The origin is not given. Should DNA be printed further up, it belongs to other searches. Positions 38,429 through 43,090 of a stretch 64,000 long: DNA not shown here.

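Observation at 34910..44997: Conserved clpC-radA-disA-yacL-ispDF neighbourhood rewired into a new operon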

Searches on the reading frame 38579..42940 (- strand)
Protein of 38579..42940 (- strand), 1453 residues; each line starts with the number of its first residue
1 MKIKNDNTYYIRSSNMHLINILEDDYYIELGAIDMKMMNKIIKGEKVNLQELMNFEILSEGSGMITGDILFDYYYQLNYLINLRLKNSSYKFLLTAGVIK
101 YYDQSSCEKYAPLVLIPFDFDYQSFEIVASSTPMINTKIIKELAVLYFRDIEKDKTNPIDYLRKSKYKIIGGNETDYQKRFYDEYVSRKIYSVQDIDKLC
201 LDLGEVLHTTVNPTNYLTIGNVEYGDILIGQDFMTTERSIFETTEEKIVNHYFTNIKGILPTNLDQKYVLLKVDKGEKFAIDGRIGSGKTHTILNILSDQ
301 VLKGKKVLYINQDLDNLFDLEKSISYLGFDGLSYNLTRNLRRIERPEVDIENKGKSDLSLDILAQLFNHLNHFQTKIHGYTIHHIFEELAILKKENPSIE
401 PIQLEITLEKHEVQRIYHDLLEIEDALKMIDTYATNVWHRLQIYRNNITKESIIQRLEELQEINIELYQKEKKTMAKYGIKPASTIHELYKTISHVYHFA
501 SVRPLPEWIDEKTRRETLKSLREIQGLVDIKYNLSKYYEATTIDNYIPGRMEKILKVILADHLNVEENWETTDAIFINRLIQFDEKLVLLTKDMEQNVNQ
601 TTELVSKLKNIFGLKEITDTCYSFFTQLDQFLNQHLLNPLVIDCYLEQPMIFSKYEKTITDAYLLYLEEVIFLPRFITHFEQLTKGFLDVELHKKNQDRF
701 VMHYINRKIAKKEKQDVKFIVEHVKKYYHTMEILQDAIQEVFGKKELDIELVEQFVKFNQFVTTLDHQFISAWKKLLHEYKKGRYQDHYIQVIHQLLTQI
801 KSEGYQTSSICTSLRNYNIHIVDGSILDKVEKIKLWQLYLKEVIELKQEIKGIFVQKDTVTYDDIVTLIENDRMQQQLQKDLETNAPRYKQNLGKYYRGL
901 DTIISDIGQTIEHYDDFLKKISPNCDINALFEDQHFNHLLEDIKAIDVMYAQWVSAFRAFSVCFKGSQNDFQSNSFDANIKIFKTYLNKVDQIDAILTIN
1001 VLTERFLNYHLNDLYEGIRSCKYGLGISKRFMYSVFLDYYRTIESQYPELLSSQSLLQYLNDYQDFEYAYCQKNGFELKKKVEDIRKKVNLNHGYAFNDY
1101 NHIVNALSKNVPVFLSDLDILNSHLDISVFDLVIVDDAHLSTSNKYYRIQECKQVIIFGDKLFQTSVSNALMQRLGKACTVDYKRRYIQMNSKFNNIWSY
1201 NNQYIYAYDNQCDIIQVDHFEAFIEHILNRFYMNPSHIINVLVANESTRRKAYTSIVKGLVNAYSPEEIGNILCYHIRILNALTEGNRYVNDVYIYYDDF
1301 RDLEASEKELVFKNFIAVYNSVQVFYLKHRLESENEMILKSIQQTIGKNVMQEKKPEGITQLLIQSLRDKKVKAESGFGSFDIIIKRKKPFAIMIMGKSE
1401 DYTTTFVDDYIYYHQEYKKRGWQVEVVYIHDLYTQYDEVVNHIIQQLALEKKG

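Call 3: search_protein_families(library=pfam, proteins=[window:38579-42940:-])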
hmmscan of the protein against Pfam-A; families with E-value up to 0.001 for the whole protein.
window:38579-42940:- (1453 aa): 0 families

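Call 4: search_protein_families(library=ncbifam, proteins=[window:38579-42940:-])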
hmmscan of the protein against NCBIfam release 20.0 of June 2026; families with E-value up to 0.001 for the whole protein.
window:38579-42940:- (1453 aa): 3 families
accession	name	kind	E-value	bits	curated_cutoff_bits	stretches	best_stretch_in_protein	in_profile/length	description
NF058533.1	antiphage_ProA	equivalog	3.2e-15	54.7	1500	2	253-310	641-698/1903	anti-phage protein ProA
NF042953.1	Hhe_antiphage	equivalog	1.7e-05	22.4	2000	0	266-611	331-701/1797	DUF4011 domain-containing anti-phage protein Hhe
TIGR03608.1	L_ocin_972_ABC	subfamily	0.00062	19.3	254.85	0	269-316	17-63/206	putative bacteriocin export ABC transporter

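Call 13: find_homologous_proteins(query=window:38579-42940:-)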
Query window:38579-42940:- (1453 aa): 72 proteins with E <= 0.001 among 8000 candidates.
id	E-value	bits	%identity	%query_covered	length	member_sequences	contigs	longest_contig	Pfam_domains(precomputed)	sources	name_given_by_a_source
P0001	0.0e+0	3190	98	100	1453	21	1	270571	-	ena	-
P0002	0.0e+0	1557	50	99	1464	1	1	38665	-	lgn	-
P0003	0.0e+0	1553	50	99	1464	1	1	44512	-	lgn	-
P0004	0.0e+0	1542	50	99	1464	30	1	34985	-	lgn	-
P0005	0.0e+0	1540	50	100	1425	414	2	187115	-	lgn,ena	-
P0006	0.0e+0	1540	50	99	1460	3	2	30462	PF04851.22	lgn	-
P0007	0.0e+0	1490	48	99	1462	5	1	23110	-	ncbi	-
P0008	0.0e+0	1450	47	100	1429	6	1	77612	-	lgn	-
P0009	0.0e+0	1438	47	100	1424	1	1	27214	PF00270.36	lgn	-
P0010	0.0e+0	1427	47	100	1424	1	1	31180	-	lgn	-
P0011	0.0e+0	1421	46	99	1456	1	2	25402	-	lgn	-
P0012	0.0e+0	1416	46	99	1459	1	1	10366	-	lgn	-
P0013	0.0e+0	1415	46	99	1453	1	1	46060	-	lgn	-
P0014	0.0e+0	1411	46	99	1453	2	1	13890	-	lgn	-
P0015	0.0e+0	1399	46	99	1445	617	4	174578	-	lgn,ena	-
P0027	0.0e+0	1272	44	100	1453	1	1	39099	-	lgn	-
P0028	0.0e+0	1214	43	100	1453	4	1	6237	-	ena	-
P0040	1.3e-270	920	35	99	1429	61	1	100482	PF04851.22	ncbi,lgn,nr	ncbi:MAG: hypothetical protein SOY80_05860 [Bacilli bacterium]|nr:hypothetical protein [Bacilli bact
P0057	3.7e-239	815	34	100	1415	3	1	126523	PF04851.22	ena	-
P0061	4.5e-202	692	30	100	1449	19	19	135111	-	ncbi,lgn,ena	-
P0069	4.7e-149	517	28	98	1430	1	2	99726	PF13195.12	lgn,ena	-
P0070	5.0e-136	474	27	99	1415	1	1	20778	PF13195.12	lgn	-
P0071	1.0e-120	423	26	100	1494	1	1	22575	-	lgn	-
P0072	1.9e-33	134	23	82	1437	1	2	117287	-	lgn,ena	-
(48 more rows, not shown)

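Call 14: find_encoding_contigs(protein=P0005, flank=8000, max_places=2)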
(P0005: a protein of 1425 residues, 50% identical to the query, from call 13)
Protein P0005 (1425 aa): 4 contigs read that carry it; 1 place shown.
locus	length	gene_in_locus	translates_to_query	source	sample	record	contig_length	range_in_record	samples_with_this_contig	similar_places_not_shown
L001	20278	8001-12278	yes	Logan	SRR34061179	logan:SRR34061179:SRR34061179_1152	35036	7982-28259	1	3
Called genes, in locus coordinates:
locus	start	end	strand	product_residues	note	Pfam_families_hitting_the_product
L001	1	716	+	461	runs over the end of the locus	PF01235:Na_Ala_symp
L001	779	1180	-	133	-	PF09858:DUF2085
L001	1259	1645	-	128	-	PF13240:Zn_Ribbon_1 (weak), PF13248:Zn_ribbon_3 (weak)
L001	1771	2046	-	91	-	-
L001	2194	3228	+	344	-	PF00155:Aminotran_1_2, PF01212:Beta_elim_lyase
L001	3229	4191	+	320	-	PF01207:Dus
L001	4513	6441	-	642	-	PF02861:Clp_N, PF05621:TniB (faint), PF00004:AAA, PF17871:AAA_lid_9, PF07724:AAA_2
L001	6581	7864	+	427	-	PF13167:GTP-bdg_N, PF16360:GTP-bdg_M, PF03193:RsgA_GTPase (faint), PF01926:MMR_HSR1, PF02421:FeoB_N (weak)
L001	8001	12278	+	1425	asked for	-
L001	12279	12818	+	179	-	PF12796:Ank_2, PF13606:Ank_3 (faint), PF13857:Ank_5 (weak), PF00023:Ank (weak), PF13637:Ank_4, PF13857:Ank_5, PF12796:Ank_2 (weak), PF00023:Ank (weak)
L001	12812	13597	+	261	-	PF02457:DAC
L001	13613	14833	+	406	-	-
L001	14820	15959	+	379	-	PF01128:IspD, PF12804:NTP_transf_3 (weak), PF02542:YgbB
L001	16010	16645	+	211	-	PF09560:Spore_YunB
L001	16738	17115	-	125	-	-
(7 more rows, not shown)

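Call 15: find_encoding_contigs(protein=P0040, flank=8000, max_places=2)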
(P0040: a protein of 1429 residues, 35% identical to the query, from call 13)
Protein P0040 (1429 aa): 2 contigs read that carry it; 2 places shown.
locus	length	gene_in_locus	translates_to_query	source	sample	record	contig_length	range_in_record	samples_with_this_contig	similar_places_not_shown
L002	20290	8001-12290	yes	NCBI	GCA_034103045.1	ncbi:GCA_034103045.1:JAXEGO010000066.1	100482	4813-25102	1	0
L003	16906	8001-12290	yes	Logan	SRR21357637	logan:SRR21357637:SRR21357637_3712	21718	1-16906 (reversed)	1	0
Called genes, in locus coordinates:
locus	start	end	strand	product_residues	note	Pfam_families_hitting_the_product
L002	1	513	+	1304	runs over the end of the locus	PF09479:Flg_new (weak), PF18998:Flg_new_2 (faint), PF09479:Flg_new, PF00704:Glyco_hydro_18, PF23916:TIM-barrel_EndoS (weak)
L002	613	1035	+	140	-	PF00293:NUDIX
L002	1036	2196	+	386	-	PF17785:PUA_3, PF10672:Methyltrans_SAM, PF02475:TRM5-TYW2_MTfase (weak), PF03602:Cons_hypoth95, PF05175:MTS (weak), PF09445:Methyltransf_15 (weak), PF13649:Methyltransf_25 (weak), PF13847:Methyltransf_31, +2 more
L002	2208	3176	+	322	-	PF01180:DHO_dh (faint), PF01207:Dus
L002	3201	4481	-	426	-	PF13167:GTP-bdg_N, PF16360:GTP-bdg_M, PF01926:MMR_HSR1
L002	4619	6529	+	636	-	PF02861:Clp_N, PF05621:TniB (faint), PF00004:AAA, PF17871:AAA_lid_9, PF07724:AAA_2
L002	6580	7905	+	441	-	PF02040:ArsB, PF03600:CitMHS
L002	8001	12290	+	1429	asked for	PF04851:ResIII (faint)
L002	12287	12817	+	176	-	PF12796:Ank_2, PF13857:Ank_5, PF13637:Ank_4 (weak), PF12796:Ank_2, PF13857:Ank_5, PF00023:Ank, PF13606:Ank_3 (weak), PF13637:Ank_4 (weak)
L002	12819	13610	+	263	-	PF02457:DAC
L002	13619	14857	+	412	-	-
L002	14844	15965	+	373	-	PF01128:IspD, PF02348:CTP_transf_3 (weak), PF02542:YgbB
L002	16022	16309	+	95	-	-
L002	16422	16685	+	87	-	PF01106:NifU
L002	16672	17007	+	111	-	PF00575:S1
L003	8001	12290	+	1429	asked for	PF04851:ResIII (faint)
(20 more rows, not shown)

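Call 16: find_encoding_contigs(protein=P0061, flank=8000, max_places=2)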
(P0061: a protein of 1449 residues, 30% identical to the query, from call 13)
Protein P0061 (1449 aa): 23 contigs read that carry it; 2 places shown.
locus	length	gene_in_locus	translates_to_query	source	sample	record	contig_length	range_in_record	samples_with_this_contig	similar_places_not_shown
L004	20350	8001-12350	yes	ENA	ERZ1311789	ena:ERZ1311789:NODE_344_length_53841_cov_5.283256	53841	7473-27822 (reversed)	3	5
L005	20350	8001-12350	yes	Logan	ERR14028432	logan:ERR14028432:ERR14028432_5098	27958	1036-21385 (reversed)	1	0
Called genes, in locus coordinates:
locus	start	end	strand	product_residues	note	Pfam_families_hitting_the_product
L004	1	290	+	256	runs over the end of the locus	PF03099:BPL_LplA_LipB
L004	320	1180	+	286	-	PF01171:ATP_bind_3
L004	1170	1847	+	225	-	PF00899:ThiF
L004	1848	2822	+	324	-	PF01207:Dus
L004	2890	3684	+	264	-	-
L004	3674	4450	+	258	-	-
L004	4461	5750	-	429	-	PF13167:GTP-bdg_N, PF16360:GTP-bdg_M, PF00009:GTP_EFTU (weak), PF01926:MMR_HSR1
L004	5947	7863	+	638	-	PF02861:Clp_N, PF13191:AAA_16 (faint), PF00004:AAA, PF07728:AAA_5 (faint), PF05621:TniB (weak), PF17871:AAA_lid_9, PF07724:AAA_2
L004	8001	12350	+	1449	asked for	-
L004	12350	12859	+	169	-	-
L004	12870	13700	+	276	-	PF02457:DAC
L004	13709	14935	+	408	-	-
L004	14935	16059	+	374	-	PF01128:IspD, PF12804:NTP_transf_3, PF02542:YgbB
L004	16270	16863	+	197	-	PF09560:Spore_YunB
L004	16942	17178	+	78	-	PF01106:NifU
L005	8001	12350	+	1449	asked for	-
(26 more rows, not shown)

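Call 18: find_encoding_contigs(protein=P0069, flank=8000, max_places=1)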
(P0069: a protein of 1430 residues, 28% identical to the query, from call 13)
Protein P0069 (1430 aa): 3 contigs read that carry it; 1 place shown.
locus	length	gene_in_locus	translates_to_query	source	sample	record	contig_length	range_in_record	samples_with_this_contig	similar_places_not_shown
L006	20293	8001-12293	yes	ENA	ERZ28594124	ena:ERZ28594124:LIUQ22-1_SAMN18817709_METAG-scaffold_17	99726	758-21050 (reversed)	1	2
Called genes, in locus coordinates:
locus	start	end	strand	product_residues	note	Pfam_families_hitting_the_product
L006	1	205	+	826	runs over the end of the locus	PF09479:Flg_new, PF18998:Flg_new_2 (faint), PF09479:Flg_new, PF00704:Glyco_hydro_18, PF23916:TIM-barrel_EndoS (weak)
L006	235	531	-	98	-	-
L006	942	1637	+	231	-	PF01479:S4 (weak), PF00849:PseudoU_synth_2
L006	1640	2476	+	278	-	PF03054:tRNA_Me_trans (faint), PF01171:ATP_bind_3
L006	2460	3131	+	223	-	PF00899:ThiF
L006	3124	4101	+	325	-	PF01207:Dus, PF01180:DHO_dh, PF00977:His_biosynth (faint), PF04131:NanE (faint)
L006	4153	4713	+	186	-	-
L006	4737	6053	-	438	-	PF13167:GTP-bdg_N, PF16360:GTP-bdg_M, PF01926:MMR_HSR1, PF02421:FeoB_N (weak)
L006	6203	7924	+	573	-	PF02861:Clp_N, PF05621:TniB (faint), PF13401:AAA_22 (faint), PF00004:AAA, PF17871:AAA_lid_9, PF07724:AAA_2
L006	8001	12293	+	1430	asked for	PF13195:DUF4011 (weak)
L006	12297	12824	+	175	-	PF12796:Ank_2, PF13857:Ank_5 (weak), PF13637:Ank_4 (weak), PF00023:Ank, PF13637:Ank_4, PF13857:Ank_5, PF12796:Ank_2, PF00023:Ank, +2 more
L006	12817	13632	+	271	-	PF02457:DAC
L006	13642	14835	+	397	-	-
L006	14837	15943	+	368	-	PF01128:IspD, PF12804:NTP_transf_3, PF02542:YgbB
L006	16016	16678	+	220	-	PF09560:Spore_YunB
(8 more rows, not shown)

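Call 19: find_encoding_contigs(protein=P0072, flank=8000, max_places=1)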
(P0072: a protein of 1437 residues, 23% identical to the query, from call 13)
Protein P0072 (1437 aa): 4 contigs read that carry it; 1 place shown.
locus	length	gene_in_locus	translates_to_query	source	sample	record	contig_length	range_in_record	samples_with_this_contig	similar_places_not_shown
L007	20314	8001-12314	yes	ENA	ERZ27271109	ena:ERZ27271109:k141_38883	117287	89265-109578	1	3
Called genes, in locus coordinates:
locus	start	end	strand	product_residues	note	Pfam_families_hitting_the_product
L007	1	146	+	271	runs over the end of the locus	PF02675:AdoMet_dc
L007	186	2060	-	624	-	PF00122:E1-E2_ATPase, PF00702:Hydrolase, PF08282:Hydrolase_3 (weak)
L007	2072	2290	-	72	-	PF00403:HMA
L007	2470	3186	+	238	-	PF01022:HTH_5, PF12840:HTH_20 (faint), PF13412:HTH_24 (faint), PF12833:HTH_18, PF00165:HTH_AraC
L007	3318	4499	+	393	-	PF00990:GGDEF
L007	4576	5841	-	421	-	PF13167:GTP-bdg_N, PF16360:GTP-bdg_M, PF00009:GTP_EFTU (weak), PF01926:MMR_HSR1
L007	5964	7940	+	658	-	PF02861:Clp_N, PF20703:nSTAND1 (faint), PF05621:TniB (faint), PF13191:AAA_16 (faint), PF00004:AAA, PF17871:AAA_lid_9, PF07724:AAA_2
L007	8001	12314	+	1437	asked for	-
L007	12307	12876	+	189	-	-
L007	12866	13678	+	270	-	PF02457:DAC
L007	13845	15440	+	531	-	-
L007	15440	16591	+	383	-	PF01128:IspD, PF02348:CTP_transf_3, PF02542:YgbB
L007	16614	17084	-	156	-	PF00571:CBS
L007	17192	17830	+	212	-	PF09560:Spore_YunB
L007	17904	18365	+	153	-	PF12802:MarR_2, PF01047:MarR, PF13412:HTH_24 (weak)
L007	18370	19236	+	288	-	PF00892:EamA, PF06027:SLC35F (faint), PF00892:EamA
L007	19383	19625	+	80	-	PF01106:NifU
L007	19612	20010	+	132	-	-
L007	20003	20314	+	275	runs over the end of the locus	PF04055:Radical_SAM, PF13186:SPASM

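Call 20: find_encoding_contigs(protein=P0071, flank=8000, max_places=1)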
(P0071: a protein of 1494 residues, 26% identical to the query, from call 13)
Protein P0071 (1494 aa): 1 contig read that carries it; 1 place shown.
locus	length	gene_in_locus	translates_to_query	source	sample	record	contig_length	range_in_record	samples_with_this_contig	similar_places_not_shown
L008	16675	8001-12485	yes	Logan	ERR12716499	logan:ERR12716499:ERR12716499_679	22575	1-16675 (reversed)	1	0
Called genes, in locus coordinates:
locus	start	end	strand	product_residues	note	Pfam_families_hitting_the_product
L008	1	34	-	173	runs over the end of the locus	-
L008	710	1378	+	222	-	PF09479:Flg_new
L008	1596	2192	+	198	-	PF00265:TK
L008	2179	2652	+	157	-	PF00383:dCMP_cyt_deam_1, PF14437:MafB19-deam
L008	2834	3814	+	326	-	PF01207:Dus, PF01680:SOR_SNZ (faint)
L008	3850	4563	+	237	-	-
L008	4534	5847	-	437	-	PF13167:GTP-bdg_N, PF16360:GTP-bdg_M, PF00009:GTP_EFTU (faint), PF01926:MMR_HSR1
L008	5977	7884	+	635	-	PF02861:Clp_N (faint), PF05621:TniB (faint), PF00004:AAA, PF17871:AAA_lid_9, PF07724:AAA_2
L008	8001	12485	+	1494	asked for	-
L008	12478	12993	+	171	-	-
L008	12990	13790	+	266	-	PF02457:DAC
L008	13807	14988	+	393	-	-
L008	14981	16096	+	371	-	PF01128:IspD, PF12804:NTP_transf_3, PF02542:YgbB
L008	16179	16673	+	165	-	?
